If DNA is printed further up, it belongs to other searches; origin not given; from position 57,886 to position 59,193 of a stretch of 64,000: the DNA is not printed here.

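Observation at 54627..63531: Ten-gene ACP-centred operon combining adenylase, BtrH-like transferase, sulfotransferase, O-methyltransferase, LpxL-like acyltransferase and DDAH-fold enzyme, with no PKS/NRPS/FAS core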

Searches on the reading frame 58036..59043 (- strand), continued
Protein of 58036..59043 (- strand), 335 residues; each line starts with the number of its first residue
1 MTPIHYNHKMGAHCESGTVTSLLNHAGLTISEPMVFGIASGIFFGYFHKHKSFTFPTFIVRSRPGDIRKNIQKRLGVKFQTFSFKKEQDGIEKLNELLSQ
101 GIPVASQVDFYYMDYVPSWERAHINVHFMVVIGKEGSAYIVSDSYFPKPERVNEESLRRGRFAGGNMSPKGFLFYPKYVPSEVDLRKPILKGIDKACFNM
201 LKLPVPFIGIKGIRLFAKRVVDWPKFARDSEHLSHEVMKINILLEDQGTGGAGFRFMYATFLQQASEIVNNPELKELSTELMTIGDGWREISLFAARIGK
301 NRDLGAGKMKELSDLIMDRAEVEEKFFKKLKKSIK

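Call 25: search_protein_families(library=ncbifam, proteins=[L054:15694-16821:-, L054:16799-17494:-, L054:17520-17888:-, L054:17917-18669:-, L054:18662-19093:-, L054:19242-20600:+, L029:3095-4411:+, L029:4465-4851:+, L029:1371-3143:+, L054:4933-6444:+], max_evalue=0.0001)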
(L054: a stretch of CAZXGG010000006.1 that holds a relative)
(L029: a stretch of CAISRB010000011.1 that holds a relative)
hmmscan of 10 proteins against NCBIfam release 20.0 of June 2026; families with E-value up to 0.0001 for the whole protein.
L054:15694-16821:- (375 aa): 11 families
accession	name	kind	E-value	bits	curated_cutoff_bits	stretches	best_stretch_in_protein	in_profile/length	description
NF005293.2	PRK06816.1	subfamily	1.2e-31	110.1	450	1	13-368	3-371/378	StlD/DarB family beta-ketosynthase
NF053539.1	resorcinol_DarB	exception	2.1e-25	89.7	550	2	13-223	5-217/377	dialkylresorcinol biosynthesis protein DarB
TIGR00747.1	fabH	subfamily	1.7e-22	79.9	292.1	1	80-356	52-305/322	beta-ketoacyl-ACP synthase III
NF006829.0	PRK09352.1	subfamily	2.3e-21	76.1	249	1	78-357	52-305/322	beta-ketoacyl-ACP synthase 3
NF005541.0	PRK07204.1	equivalog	4e-15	56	402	1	11-223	5-186/329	beta-ketoacyl-ACP synthase III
NF005308.0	PRK06840.1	equivalog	5e-13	48.8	315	1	76-209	50-178/339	3-oxoacyl-ACP synthase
NF005703.0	PRK07515.1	equivalog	1.1e-12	47.6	304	1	68-173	85-190/373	beta-ketoacyl-ACP synthase III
NF006720.0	PRK09258.1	equivalog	4e-11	42.8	285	1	81-171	63-155/338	3-oxoacyl-ACP synthase III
NF003274.0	PRK04262.1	equivalog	1.8e-09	37.1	244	1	74-171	46-145/347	hydroxymethylglutaryl-CoA synthase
TIGR01835.1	HMG-CoA-S_prok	equivalog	6.5e-06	25.2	360.35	1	47-172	14-142/382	hydroxymethylglutaryl-CoA synthase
NF004623.0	PRK05963.1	equivalog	6.3e-05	22.4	437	0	81-214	56-179/328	beta-ketoacyl-ACP synthase III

L054:16799-17494:- (231 aa): 70 families (the best 25 are shown)
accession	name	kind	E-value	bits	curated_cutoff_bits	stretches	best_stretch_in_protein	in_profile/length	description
NF005803.0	PRK07658.1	equivalog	7.5e-40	136.9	313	1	6-212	3-199/257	enoyl-CoA hydratase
NF008363.0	PRK11154.1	equivalog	2.2e-27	95.5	869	1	12-214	13-210/708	fatty acid oxidation complex subunit alpha FadJ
NF004794.0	PRK06142.1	equivalog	1.4e-25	90.5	308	1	1-227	2-231/273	crotonase/enoyl-CoA hydratase family protein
TIGR02440.1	FadJ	equivalog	2.7e-25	88.7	968.45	1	26-208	24-199/699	fatty acid oxidation complex subunit alpha FadJ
NF005073.0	PRK06495.1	subfamily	1.2e-24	87.1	296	1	4-210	3-197/257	enoyl-CoA hydratase/isomerase family protein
NF004475.0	PRK05809.1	subfamily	1.3e-24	87.2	394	1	4-209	3-199/260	short-chain-enoyl-CoA hydratase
NF006699.0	PRK09245.1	subfamily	1.5e-24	86.7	354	1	12-207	10-203/266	crotonase/enoyl-CoA hydratase family protein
NF005802.0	PRK07657.1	equivalog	5.6e-24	85.1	363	1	11-207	10-197/260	enoyl-CoA hydratase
NF006566.0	PRK09076.1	subfamily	7.1e-24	84.8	286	1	3-208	3-198/260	enoyl-CoA hydratase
NF007239.0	PRK09674.1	equivalog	8e-24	84.5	371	1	11-209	10-196/257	2,3-dehydroadipyl-CoA hydratase PaaF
NF005699.0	PRK07509.1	equivalog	9.1e-24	84.5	249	1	6-196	5-192/267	crotonase/enoyl-CoA hydratase family protein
NF051848.1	EnCoAHydtEchA19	equivalog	3e-23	82.7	400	1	25-207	21-195/258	enoyl-CoA hydratase EchA19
NF042430.2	EnCoAhydt_DpgD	equivalog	3.4e-23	82.4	400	1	12-196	4-184/258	enoyl-CoA-hydratase DpgD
NF006588.0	PRK09120.1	equivalog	6e-23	81.4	276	1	3-212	6-209/276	p-hydroxycinnamoyl CoA hydratase/lyase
NF008727.0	PRK11730.1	equivalog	8.7e-23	80.5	870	1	11-207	13-202/717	fatty acid oxidation complex subunit alpha FadB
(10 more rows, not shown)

L054:17520-17888:- (122 aa): 7 families
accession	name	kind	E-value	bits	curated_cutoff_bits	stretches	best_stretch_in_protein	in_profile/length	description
NF011250.0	PRK14656.1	equivalog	6.9e-10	39.1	175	1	16-121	15-124/126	holo-[acyl-carrier-protein] synthase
NF011251.0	PRK14657.1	equivalog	1.3e-09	38.1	165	1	16-121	19-122/123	holo-[acyl-carrier-protein] synthase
TIGR00516.1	acpS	equivalog_domain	9.4e-09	35.6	59.8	1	16-121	15-121/125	holo-ACP synthase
NF011254.0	PRK14660.1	equivalog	7.2e-08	32.5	195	1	21-121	20-124/125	holo-[acyl-carrier-protein] synthase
NF011257.0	PRK14663.1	equivalog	1e-07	31.9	186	1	16-121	13-118/123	holo-[acyl-carrier-protein] synthase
NF000832.0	PRK00070.3-2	equivalog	6.4e-07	29.7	107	1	17-121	13-115/116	holo-ACP synthase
TIGR00556.1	pantethn_trn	domain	3.8e-06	27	45.35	1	21-112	17-117/128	phosphopantetheine--protein transferase domain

L054:17917-18669:- (250 aa): 70 families (the best 25 are shown)
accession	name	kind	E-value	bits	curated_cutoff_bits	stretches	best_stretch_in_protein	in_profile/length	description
NF005803.0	PRK07658.1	equivalog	9.4e-44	149.7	313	1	6-242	3-238/257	enoyl-CoA hydratase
NF006566.0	PRK09076.1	subfamily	1.2e-38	133.2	286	1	4-241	4-240/260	enoyl-CoA hydratase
NF051848.1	EnCoAHydtEchA19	equivalog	3.6e-38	131.6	400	1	14-236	9-233/258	enoyl-CoA hydratase EchA19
NF004475.0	PRK05809.1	subfamily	1.7e-37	129.3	394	1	7-217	6-216/260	short-chain-enoyl-CoA hydratase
NF004634.0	PRK05980.1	equivalog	2.1e-35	122.4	375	1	38-244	38-246/263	crotonase/enoyl-CoA hydratase family protein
NF008363.0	PRK11154.1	equivalog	5.3e-35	120.7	869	1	8-203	8-209/708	fatty acid oxidation complex subunit alpha FadJ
NF006013.0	PRK08150.1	subfamily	5.5e-35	121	232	1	8-238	9-235/259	crotonase/enoyl-CoA hydratase family protein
NF007239.0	PRK09674.1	equivalog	6e-35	120.9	371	1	12-243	11-239/257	2,3-dehydroadipyl-CoA hydratase PaaF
NF006007.0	PRK08138.1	subfamily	1.5e-33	116.3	355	1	38-237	43-237/261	enoyl-CoA hydratase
NF005802.0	PRK07657.1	equivalog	2.9e-33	115.5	363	1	11-211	10-211/260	enoyl-CoA hydratase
NF006100.0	PRK08252.1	subfamily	1.3e-32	113.4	282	1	7-237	5-230/254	crotonase/enoyl-CoA hydratase family protein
TIGR02440.1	FadJ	equivalog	1.5e-32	112.7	968.45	1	12-198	8-199/699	fatty acid oxidation complex subunit alpha FadJ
NF008727.0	PRK11730.1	equivalog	4.4e-32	111.2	870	1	42-203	46-208/717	fatty acid oxidation complex subunit alpha FadB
NF042430.2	EnCoAhydt_DpgD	equivalog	2.2e-31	109.2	400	1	15-230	7-227/258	enoyl-CoA-hydratase DpgD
NF004840.0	PRK06190.1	equivalog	3.9e-31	108.6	253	1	8-232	7-230/260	enoyl-CoA hydratase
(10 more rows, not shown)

L054:18662-19093:- (143 aa): 5 families
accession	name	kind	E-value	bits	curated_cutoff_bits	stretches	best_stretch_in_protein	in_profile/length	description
TIGR00051.1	TIGR00051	subfamily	6e-14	52.4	68.7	1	24-126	5-108/117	YbgC/FadM family acyl-CoA thioesterase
TIGR02799.1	thio_ybgC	equivalog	9.4e-10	38.8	141.35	1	34-138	18-124/126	tol-pal system-associated acyl-CoA thioesterase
NF005716.0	PRK07531.1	equivalog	6.4e-08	31.8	592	1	28-140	357-470/495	carnitine 3-dehydrogenase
NF008065.0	PRK10800.1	equivalog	5e-06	26.7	185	1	16-138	5-129/134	tol-pal system-associated acyl-CoA thioesterase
NF047424.1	MenI_Staph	exception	5.6e-05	23.1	225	1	21-133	8-122/148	1,4-dihydroxy-2-naphthoyl-CoA hydrolase MenI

L054:19242-20600:+ (452 aa): 4 families
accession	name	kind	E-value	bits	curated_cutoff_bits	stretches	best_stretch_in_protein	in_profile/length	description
NF003810.1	PRK05399.1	equivalog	5.7e-40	137.7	480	2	198-434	530-770/793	DNA mismatch repair protein MutS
TIGR01070.1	mutS1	equivalog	5.7e-33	114.3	641.7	2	201-435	525-760/840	DNA mismatch repair protein MutS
NF052383.1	ATPase_KamC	equivalog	1.5e-27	96.6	300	1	198-389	236-428/508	lysine 5,6-aminomutase reactivase ATPase KamC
TIGR01069.2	mutS2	equivalog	1.4e-19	70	400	1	198-418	259-478/790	endonuclease MutS2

L029:3095-4411:+ (438 aa): 10 families
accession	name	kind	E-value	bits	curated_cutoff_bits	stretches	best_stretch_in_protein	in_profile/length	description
TIGR04013.1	B12_SAM_MJ_1487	hypoth_equivalog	7.8e-16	57.9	251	1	66-233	39-209/382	TIGR04013 family B12-binding domain/radical SAM domain-containing protein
TIGR03471.1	HpnJ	equivalog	3.2e-12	46.1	577.6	1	182-394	200-435/472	hopanoid biosynthesis associated radical SAM protein HpnJ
TIGR02026.1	BchE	equivalog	9.8e-11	41.2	481.35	1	166-385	182-421/497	magnesium-protoporphyrin IX monomethyl ester anaerobic oxidative cyclase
TIGR04072.2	rSAM_ladder_B12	equivalog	8.9e-10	37.8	360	1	88-229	88-234/443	lipid biosynthesis B12-binding/radical SAM protein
TIGR04014.1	B12_SAM_MJ_0865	equivalog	3.2e-09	36.1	360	0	74-221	43-202/434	methyl-coenzyme M reductase glutamine C-methyltransferase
TIGR04367.1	HpnR_B12_rSAM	equivalog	2.6e-07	29.5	650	1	155-243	162-250/490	hopanoid C-3 methylase HpnR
NF033070.1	rSAM_AprD4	equivalog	1.3e-06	27.6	500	0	295-381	334-421/456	AprD4 family radical SAM diol-dehydratase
TIGR04479.1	bcpD_PhpK_rSAM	subfamily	4.6e-06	25.3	600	1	166-326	228-408/504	PhpK family radical SAM P-methyltransferase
NF040546.1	rSAM_CUAEP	equivalog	8.4e-06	24.7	500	0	52-218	31-210/468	CUAEP/CCAEP-tail radical SAM (seleno)protein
NF038361.1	rSAM_Sden_1168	equivalog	1.3e-05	24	575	0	172-255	276-361/560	Sden_1168 family B12-binding radical SAM P-methyltransferase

L029:4465-4851:+ (128 aa): 0 families

L029:1371-3143:+ (590 aa): 1 family
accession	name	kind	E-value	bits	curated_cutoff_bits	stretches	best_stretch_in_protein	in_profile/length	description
NF040521.1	C45_proenzyme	subfamily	2.2e-68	230.9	85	1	94-434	1-310/313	C45 family autoproteolytic acyltransferase/hydrolase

L054:4933-6444:+ (503 aa): 31 families (the best 25 are shown)
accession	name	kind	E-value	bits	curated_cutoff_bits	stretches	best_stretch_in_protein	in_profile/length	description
TIGR02733.1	desat_CrtD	equivalog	2.9e-32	112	549.7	2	210-493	224-491/492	C-3',4' desaturase CrtD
TIGR02734.1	crtI_fam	subfamily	3.3e-26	92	238.1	1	6-306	1-307/504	phytoene desaturase family protein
TIGR02730.1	carot_isom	equivalog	3.9e-25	88.7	586.9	2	4-137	1-132/493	carotenoid isomerase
NF058655.1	CrtID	equivalog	2.6e-20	72.7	640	1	6-343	1-344/478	bifunctional phytoene desaturase/3,4-desaturase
NF045637.1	carotdesatCrtDProt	equivalog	2.6e-19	69.1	580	2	168-276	173-280/485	1-hydroxycarotenoid 3,4-desaturase CrtD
NF042421.1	hydcarot_desat_CrtD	equivalog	5.1e-15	54.9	500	1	6-276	4-281/487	1-hydroxycarotenoid 3,4-desaturase CrtD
NF005560.0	PRK07233.1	equivalog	3.1e-14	52.7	252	1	6-83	3-78/435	hypothetical protein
NF045689.1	BCarotKetCrtO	equivalog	6.4e-14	51.4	1000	1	1-44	1-44/563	beta-carotene ketolase CrtO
NF005548.0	PRK07208.1-4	equivalog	2.6e-11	42.8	389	1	3-107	3-101/488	hypothetical protein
TIGR03467.1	HpnE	equivalog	1.6e-10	40.9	283.05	1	6-83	1-78/430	hydroxysqualene dehydroxylase HpnE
NF005547.0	PRK07208.1-3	equivalog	6.1e-10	38.4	380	1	4-105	5-100/465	hypothetical protein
NF005545.0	PRK07208.1-1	equivalog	4.2e-09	35.3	451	1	3-105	7-103/504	hypothetical protein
TIGR00562.1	proto_IX_ox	equivalog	8.8e-08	31.2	97.85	1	3-82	2-81/470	protoporphyrinogen oxidase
TIGR02731.1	phytoene_desat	equivalog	1.2e-07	30.8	569.4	1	6-82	2-77/453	15-cis-phytoene desaturase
NF009478.0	PRK12844.1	equivalog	2e-07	29.7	789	1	2-41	7-46/559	3-ketosteroid-delta-1-dehydrogenase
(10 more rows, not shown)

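Call 27: find_related_loci(query=L048:52-2328:+, collection=metagenome_contigs, flank=10000)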
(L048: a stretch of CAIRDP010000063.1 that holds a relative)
Query L048:52-2328:+ (758 aa) in metagenome_contigs; peptide patterns used: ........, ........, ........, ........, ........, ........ (x = any residue, [..] = any of these).
280 stretches matched a pattern; 159 encode a relative of the query (tblastn E <= 1e-3); the best 80 are kept; 80 distinct loci.
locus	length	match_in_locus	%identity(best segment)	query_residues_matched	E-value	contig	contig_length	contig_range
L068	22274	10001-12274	100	1-758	0e+0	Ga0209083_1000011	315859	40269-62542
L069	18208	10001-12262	72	2-758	0e+0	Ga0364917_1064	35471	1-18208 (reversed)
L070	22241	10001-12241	73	2-748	0e+0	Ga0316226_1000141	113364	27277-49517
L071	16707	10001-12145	68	2-752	0e+0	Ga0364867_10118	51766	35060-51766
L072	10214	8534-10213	80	2-561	0e+0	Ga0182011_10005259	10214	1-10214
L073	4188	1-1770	58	160-748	0e+0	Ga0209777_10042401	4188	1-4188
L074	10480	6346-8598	40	2-755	0e+0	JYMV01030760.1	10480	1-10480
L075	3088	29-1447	62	282-754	0e+0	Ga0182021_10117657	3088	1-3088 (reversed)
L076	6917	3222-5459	41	3-748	0e+0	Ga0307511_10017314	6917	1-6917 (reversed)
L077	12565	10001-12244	40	2-749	0e+0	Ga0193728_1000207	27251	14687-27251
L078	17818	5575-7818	40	3-750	0e+0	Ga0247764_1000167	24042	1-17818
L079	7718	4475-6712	41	3-748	0e+0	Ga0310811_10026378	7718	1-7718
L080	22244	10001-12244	40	2-748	0e+0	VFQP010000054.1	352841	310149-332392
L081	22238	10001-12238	41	3-748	0e+0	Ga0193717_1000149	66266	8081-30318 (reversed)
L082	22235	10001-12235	40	3-747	0e+0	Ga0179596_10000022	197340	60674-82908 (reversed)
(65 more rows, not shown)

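Call 29: search_protein_families(library=pfam, proteins=[L068:7-1431:+, L068:1424-1858:+, L068:1868-3091:+, L068:3434-4348:+, L068:4332-5774:-, L068:5771-7111:-, L068:7131-8369:+, L068:8402-12277:+, L070:3063-3371:+, L068:21235-22008:+], max_evalue=0.001)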
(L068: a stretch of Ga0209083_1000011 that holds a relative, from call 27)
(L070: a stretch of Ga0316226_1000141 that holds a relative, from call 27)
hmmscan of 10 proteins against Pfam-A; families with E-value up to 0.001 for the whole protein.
L068:7-1431:+ (474 aa): 5 families
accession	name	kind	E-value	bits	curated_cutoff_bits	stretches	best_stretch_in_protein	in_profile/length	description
PF02737.24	3HCDH_N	-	1.4e-38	133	22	1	135-311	1-178/180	3-hydroxyacyl-CoA dehydrogenase, NAD binding domain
PF00725.27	3HCDH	-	3.8e-21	75.8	22.1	1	315-412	1-97/97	3-hydroxyacyl-CoA dehydrogenase, C-terminal domain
PF03807.23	F420_oxidored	-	0.00015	22.8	21.6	1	135-193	1-61/94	NADP oxidoreductase coenzyme F420-dependent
PF03446.21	NAD_binding_2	-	0.00032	21.2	21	1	135-249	1-95/161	NAD binding domain of 6-phosphogluconate dehydrogenase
PF13241.12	NAD_binding_7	-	0.00093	20.2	22.1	0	134-234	8-83/104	Putative NAD(P)-binding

L068:1424-1858:+ (144 aa): 1 family
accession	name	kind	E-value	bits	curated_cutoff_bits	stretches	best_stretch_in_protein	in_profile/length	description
PF14376.11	Haem_bd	-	1.4e-12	48.1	27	1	80-140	72-132/133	Haem-binding domain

L068:1868-3091:+ (407 aa): 3 families
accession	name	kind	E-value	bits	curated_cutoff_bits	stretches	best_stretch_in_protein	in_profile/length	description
PF00109.32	ketoacyl-synt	-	6.6e-49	167.2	20.8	1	4-239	3-252/252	Beta-ketoacyl synthase, N-terminal domain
PF02801.28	Ketoacyl-synt_C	-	5.4e-37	126.9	20.8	1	248-361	2-118/119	Beta-ketoacyl synthase, C-terminal domain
PF00108.29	Thiolase_N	-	4.9e-07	29.8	26.4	1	148-187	77-116/260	Thiolase, N-terminal domain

L068:3434-4348:+ (304 aa): 1 family
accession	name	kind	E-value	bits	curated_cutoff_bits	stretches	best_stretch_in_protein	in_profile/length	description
PF00698.26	Acyl_transf_1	-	6.5e-10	39.4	32.7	1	76-283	74-274/319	Acyl transferase domain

L068:4332-5774:- (480 aa): 2 families
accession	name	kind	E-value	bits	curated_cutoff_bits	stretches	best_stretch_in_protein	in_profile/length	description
PF04055.27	Radical_SAM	-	1.9e-23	83.9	29.5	1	194-357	3-166/166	Radical SAM superfamily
PF02310.24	B12-binding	-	3.8e-15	56.2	32.1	1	10-134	4-120/121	B12 binding domain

L068:5771-7111:- (446 aa): 2 families
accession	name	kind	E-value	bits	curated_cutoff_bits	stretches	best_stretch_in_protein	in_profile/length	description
PF02310.24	B12-binding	-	1.9e-12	47.5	32.1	1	33-147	11-120/121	B12 binding domain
PF04055.27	Radical_SAM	-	2.9e-12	47.5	29.5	1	217-372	3-162/166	Radical SAM superfamily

L068:7131-8369:+ (412 aa): 2 families
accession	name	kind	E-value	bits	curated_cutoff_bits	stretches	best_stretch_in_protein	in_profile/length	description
PF00535.33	Glycos_transf_2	-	2.5e-24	86.5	23.3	1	31-151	1-125/168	Glycosyl transferase family 2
PF09835.14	DUF2062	-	5e-21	75.7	27.4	1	284-406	16-143/147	Uncharacterized protein conserved in bacteria (DUF2062)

L068:8402-12277:+ (1291 aa): 9 families
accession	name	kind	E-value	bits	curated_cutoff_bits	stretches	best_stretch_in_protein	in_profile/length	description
PF03176.21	MMPL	-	1.4e-18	67.4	20.5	1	197-411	75-298/333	MMPL family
PF13649.12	Methyltransf_25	-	2.4e-13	51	27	1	1111-1204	1-97/97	Methyltransferase domain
PF01553.26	Acyltransferase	-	5.9e-13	49.2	23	1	894-1003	13-131/132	Acyltransferase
PF13847.12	Methyltransf_31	-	4.2e-12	46.4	27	1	1110-1215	6-116/145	Methyltransferase domain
PF13489.12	Methyltransf_23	-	8.8e-11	42.2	27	1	1095-1255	10-153/164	Methyltransferase domain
PF08242.18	Methyltransf_12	-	2.2e-10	41.6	30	1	1112-1205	1-97/98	Methyltransferase domain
PF08241.18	Methyltransf_11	-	1e-09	39.4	21.2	1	1112-1208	1-95/95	Methyltransferase domain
PF05175.20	MTS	-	2.3e-05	24.5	23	1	1107-1147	31-71/170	Methyltransferase small domain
PF00891.24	Methyltransf_2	-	0.00075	19.3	22.3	0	1110-1216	65-172/210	O-methyltransferase domain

L070:3063-3371:+ (102 aa): 1 family
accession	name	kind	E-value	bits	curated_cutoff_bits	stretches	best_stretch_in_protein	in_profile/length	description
PF00550.31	PP-binding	-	1.1e-06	29.3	20.8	1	16-68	3-54/67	Phosphopantetheine attachment site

L068:21235-22008:+ (257 aa): 0 families
